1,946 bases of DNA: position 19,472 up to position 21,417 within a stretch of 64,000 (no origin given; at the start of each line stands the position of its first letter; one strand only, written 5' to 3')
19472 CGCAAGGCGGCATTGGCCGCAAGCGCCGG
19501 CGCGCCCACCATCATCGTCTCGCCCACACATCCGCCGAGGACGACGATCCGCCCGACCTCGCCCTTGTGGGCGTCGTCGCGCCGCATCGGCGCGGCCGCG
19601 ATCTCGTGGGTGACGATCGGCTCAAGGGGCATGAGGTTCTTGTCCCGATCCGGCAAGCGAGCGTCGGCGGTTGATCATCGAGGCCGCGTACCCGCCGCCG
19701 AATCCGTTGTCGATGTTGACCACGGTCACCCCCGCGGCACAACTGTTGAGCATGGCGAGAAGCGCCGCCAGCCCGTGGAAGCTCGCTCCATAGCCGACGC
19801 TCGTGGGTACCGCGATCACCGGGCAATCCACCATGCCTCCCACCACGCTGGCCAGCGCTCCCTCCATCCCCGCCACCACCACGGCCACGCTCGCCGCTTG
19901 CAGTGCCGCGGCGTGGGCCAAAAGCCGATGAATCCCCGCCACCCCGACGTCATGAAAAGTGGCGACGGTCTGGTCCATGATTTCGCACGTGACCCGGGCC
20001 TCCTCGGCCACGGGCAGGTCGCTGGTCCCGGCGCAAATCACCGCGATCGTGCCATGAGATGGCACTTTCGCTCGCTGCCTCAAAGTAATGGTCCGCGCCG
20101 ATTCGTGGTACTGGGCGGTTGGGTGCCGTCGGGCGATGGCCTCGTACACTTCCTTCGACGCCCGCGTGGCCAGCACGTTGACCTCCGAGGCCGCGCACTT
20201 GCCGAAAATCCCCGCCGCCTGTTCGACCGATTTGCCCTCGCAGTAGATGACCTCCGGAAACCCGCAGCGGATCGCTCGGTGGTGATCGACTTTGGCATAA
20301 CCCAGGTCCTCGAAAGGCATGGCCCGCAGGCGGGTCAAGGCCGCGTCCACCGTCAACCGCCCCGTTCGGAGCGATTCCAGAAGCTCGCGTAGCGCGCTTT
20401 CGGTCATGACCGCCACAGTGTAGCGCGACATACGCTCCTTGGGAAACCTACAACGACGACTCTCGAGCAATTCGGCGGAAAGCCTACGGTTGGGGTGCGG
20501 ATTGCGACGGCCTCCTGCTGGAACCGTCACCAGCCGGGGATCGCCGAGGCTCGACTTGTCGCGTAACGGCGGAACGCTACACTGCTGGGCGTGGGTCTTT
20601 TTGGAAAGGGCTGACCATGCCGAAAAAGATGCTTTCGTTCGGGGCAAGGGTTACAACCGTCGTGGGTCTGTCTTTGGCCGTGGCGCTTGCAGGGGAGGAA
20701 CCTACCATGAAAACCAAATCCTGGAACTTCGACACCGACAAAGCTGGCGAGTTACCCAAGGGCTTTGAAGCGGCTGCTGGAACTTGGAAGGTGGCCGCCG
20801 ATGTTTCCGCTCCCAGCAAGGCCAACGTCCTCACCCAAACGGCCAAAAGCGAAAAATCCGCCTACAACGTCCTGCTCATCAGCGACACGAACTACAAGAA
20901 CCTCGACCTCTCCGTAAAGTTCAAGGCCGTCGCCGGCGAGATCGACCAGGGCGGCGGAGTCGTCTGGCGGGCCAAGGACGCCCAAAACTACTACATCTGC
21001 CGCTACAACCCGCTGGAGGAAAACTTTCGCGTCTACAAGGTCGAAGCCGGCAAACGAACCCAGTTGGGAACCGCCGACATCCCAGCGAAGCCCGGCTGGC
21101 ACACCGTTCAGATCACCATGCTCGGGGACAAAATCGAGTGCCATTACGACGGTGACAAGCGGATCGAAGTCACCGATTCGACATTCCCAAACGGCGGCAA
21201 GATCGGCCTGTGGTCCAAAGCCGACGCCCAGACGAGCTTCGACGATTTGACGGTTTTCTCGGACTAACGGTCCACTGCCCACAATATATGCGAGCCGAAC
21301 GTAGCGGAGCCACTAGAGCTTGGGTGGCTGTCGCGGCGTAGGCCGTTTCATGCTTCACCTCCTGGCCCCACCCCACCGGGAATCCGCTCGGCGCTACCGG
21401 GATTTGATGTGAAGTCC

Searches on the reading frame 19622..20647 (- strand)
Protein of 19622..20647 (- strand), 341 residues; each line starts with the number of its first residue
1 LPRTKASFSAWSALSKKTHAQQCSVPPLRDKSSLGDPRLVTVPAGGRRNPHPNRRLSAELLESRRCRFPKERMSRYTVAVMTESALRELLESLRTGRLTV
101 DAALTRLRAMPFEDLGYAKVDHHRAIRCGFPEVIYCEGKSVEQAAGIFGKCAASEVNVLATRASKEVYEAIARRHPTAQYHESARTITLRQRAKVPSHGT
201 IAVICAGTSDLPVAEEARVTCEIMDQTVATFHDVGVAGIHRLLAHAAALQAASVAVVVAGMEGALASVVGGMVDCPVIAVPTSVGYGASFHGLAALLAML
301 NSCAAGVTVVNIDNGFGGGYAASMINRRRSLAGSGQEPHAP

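Call 68: search_protein_families(library=pfam, proteins=[window:19622-20647:-], max_evalue=0.001)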
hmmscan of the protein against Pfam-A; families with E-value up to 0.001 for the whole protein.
window:19622-20647:- (341 aa): 1 family
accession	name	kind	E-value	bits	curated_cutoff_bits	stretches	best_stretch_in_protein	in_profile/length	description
PF00731.26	AIRC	-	4.1e-11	43.1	30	1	201-325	2-126/148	AIR carboxylase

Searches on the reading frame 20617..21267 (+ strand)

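Call 68: search_protein_families(library=pfam, proteins=[window:20617-21267:+], max_evalue=0.001)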
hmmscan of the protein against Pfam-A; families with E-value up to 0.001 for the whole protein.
window:20617-21267:+ (216 aa): 1 family
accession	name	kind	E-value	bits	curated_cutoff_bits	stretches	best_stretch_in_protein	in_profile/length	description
PF06439.18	3keto-disac_hyd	-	4.8e-08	33.7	26.8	1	57-213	14-186/187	3-keto-disaccharide hydrolase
